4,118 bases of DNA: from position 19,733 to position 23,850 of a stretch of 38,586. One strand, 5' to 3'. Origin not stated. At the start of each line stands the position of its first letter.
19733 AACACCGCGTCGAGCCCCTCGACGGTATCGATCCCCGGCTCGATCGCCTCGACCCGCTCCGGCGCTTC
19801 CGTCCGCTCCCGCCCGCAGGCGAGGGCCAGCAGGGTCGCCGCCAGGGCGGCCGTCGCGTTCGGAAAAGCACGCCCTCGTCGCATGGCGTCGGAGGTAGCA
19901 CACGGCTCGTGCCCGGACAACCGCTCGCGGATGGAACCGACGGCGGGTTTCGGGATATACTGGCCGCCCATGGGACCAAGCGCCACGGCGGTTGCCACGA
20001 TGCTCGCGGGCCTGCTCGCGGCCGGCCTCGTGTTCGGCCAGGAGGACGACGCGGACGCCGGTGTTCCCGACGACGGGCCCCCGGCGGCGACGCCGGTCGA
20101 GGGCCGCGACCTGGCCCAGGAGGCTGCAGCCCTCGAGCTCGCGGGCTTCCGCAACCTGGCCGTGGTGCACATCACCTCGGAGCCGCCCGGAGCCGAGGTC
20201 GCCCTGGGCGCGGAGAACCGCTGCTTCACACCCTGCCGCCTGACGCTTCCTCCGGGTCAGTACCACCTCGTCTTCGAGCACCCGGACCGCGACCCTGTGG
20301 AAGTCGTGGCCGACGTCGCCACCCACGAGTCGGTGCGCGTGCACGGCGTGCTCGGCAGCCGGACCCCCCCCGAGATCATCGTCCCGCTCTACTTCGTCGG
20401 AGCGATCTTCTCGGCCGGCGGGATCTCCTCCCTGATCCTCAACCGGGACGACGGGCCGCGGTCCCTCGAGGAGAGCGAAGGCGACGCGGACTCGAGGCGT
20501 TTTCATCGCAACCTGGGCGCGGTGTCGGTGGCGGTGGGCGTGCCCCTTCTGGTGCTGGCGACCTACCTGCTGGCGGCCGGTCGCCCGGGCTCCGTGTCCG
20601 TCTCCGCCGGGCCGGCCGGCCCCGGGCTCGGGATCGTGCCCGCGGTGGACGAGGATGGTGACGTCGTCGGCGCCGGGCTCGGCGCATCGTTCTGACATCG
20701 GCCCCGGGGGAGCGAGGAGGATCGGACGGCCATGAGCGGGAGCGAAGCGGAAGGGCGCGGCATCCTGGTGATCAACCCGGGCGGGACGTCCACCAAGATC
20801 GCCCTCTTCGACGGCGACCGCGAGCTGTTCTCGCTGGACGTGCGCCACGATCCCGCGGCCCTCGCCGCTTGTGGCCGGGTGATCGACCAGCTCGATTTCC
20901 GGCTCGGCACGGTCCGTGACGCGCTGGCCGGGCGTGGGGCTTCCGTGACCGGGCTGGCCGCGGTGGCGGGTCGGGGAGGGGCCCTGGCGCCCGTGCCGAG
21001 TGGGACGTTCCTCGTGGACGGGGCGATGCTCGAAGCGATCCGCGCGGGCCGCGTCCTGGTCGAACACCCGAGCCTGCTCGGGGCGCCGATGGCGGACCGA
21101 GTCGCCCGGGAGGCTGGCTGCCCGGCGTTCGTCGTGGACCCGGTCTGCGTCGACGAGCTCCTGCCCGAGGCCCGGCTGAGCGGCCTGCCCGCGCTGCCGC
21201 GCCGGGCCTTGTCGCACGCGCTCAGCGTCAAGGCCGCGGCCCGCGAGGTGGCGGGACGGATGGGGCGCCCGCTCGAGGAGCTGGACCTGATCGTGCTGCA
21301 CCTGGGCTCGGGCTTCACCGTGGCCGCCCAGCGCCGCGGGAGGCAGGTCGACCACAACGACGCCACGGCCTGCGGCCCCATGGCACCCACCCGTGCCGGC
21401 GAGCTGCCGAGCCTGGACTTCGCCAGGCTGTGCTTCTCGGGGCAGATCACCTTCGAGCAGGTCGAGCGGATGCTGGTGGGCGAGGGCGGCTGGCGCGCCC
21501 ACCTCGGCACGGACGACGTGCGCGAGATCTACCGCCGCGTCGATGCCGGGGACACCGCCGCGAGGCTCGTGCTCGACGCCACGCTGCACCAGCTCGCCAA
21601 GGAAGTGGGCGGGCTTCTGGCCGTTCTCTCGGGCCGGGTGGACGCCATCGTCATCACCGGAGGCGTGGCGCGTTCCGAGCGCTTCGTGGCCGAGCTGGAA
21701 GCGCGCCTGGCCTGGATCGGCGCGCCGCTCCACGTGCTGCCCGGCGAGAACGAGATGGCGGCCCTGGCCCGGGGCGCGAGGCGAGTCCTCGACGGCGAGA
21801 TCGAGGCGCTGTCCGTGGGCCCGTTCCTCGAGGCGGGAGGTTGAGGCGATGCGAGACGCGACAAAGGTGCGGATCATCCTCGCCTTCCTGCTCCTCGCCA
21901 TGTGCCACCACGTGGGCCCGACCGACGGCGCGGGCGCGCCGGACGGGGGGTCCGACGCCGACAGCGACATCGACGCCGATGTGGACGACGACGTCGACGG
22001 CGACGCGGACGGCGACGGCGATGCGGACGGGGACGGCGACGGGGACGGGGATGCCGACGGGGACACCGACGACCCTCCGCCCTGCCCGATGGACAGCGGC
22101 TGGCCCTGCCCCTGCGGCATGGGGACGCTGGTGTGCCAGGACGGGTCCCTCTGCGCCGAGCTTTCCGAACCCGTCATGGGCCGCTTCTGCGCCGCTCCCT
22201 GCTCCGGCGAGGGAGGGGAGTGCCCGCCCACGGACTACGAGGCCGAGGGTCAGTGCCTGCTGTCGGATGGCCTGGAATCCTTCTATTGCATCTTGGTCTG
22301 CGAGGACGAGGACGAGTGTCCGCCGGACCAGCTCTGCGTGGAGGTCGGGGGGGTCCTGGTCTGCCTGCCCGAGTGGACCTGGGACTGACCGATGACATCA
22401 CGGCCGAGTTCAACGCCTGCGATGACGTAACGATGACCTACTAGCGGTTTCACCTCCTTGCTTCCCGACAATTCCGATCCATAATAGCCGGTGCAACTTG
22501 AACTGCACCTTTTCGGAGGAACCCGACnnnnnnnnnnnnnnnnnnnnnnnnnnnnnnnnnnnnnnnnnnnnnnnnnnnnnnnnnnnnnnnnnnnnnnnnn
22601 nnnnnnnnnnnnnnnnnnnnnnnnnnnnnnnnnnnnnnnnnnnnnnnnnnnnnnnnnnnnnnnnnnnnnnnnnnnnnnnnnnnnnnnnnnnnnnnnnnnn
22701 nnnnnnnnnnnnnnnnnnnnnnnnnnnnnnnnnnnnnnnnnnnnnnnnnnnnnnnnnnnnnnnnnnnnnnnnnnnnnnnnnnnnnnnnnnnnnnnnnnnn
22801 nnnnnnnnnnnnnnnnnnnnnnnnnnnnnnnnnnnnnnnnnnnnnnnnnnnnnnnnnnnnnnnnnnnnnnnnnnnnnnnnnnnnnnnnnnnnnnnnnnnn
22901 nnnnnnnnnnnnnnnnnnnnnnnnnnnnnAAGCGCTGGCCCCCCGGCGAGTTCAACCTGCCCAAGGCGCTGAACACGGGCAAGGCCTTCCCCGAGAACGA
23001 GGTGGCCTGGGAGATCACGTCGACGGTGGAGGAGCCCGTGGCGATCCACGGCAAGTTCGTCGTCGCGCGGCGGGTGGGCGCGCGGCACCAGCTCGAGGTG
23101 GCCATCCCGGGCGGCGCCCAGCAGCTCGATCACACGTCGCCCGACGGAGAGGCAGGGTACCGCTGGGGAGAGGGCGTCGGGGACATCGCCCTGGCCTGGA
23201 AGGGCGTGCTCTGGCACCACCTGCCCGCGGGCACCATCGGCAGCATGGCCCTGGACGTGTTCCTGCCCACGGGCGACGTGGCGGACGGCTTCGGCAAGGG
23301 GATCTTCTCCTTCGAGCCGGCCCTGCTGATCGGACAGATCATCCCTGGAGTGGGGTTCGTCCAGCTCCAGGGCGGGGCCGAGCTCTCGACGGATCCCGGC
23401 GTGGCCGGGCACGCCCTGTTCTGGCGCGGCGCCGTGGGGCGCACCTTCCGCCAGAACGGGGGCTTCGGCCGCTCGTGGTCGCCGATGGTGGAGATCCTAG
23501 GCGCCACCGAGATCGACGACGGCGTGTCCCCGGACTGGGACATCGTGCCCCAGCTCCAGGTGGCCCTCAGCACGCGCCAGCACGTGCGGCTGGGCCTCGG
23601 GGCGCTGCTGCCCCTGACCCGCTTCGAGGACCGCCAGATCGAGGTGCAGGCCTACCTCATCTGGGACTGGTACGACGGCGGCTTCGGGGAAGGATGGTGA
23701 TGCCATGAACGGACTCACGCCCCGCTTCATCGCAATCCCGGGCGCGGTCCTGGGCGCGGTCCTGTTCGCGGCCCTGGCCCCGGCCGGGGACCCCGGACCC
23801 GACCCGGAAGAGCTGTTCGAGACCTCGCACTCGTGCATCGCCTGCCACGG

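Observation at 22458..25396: Operon pairing a cytochrome c::outer-membrane beta-barrel fusion with a secreted pentahaem cytochrome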

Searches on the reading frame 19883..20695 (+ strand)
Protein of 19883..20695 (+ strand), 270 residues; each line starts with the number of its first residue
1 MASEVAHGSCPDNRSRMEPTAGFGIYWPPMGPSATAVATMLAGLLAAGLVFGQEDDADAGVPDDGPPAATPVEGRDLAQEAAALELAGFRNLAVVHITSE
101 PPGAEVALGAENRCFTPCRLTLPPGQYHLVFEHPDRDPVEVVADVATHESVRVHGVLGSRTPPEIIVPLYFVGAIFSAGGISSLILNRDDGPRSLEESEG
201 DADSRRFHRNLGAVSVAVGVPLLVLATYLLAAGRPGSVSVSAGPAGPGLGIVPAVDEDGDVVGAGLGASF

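Call 67: search_protein_families(library=pfam, proteins=[window:19883-20695:+], max_evalue=0.00001)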
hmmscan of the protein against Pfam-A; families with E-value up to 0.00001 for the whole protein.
window:19883-20695:+ (270 aa): 1 family
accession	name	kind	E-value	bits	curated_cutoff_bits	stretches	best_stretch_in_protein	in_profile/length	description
PF08308.17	PEGA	-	3.9e-08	33.5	20.8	1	94-154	3-64/71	PEGA domain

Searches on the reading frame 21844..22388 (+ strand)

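Call 67: search_protein_families(library=pfam, proteins=[window:21844-22388:+], max_evalue=0.00001)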
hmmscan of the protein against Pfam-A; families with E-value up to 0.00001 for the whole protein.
window:21844-22388:+ (181 aa): 0 families

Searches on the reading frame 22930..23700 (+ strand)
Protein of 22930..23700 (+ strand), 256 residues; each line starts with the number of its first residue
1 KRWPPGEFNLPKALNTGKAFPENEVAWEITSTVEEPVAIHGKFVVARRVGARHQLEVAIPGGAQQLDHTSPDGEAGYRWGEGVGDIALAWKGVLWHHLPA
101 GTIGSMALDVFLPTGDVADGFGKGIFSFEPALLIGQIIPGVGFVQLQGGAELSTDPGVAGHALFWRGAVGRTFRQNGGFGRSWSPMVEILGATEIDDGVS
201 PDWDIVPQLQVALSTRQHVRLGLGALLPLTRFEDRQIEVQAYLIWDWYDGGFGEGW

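Call 63: find_homologous_proteins(query=window:22930-23700:+, max_evalue=0.001)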
Query window:22930-23700:+ (256 aa): 304 proteins with E <= 0.001 among 1901 candidates; the best 120 are listed.
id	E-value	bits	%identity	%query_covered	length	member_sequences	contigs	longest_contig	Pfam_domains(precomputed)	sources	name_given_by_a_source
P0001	7.9e-171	585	100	100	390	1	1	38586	PF13442.12,PF00034.27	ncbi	-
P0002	8.6e-148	509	87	100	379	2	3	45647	PF13442.12,PF00034.27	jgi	jgi:mono/diheme cytochrome c family protein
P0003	1.2e-145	502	85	100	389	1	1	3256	PF13442.12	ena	-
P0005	1.1e-125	437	74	100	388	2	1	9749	PF13442.12,PF00034.27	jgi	jgi:mono/diheme cytochrome c family protein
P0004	3.0e-122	425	73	100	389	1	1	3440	PF13442.12,PF00034.27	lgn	-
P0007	1.4e-118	413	69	100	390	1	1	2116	PF13442.12,PF00034.27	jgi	jgi:mono/diheme cytochrome c family protein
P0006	1.9e-115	403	71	99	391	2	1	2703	PF13442.12,PF00034.27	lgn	-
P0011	5.2e-114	398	68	100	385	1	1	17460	PF13442.12,PF00034.27,PF13557.13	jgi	jgi:mono/diheme cytochrome c family protein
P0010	2.0e-113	397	68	100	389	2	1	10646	PF13442.12,PF00034.27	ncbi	-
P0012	2.1e-113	396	69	100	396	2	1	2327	PF13442.12,PF00034.27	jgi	jgi:hypothetical protein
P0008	3.3e-113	396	68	100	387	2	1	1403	PF13442.12,PF00034.27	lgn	-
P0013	6.3e-113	395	70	99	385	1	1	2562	PF13442.12,PF00034.27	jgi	jgi:mono/diheme cytochrome c family protein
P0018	1.0e-110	388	66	100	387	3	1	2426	PF13442.12,PF00034.27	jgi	jgi:mono/diheme cytochrome c family protein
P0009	2.1e-110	387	66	100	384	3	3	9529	PF13442.12,PF00034.27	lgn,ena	-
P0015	7.7e-110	385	67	100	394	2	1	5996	PF13442.12,PF00034.27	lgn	-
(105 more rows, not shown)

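Call 70: search_protein_representatives(protein=window:22930-23700:+)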
Query: 256 residues. Proteins with E-value up to 0.001 (for the whole library): 500; up to 1e-10: 277; up to 1e-30: 50. The best 150 are listed.
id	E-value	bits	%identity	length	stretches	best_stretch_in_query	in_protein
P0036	1.9e-91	322.7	56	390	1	3-256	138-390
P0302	1.3e-71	257.6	50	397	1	2-256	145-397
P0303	4.3e-71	255.9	49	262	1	2-256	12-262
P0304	1.4e-55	205.0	46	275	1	2-256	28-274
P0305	1.7e-55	204.8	44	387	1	3-256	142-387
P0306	1.6e-54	201.5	43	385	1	2-256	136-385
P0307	2.6e-54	200.9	45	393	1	3-256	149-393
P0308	5.2e-53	196.6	44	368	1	1-256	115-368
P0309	5.8e-52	193.2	42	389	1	3-256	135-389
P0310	4.2e-50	187.0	49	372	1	3-230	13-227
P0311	3.7e-48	180.7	65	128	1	129-256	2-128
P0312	6.5e-48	179.9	41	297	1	2-256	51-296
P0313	9.1e-48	179.4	42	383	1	2-256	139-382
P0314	4.4e-47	177.1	84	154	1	114-208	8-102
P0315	5.6e-47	176.8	50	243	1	69-256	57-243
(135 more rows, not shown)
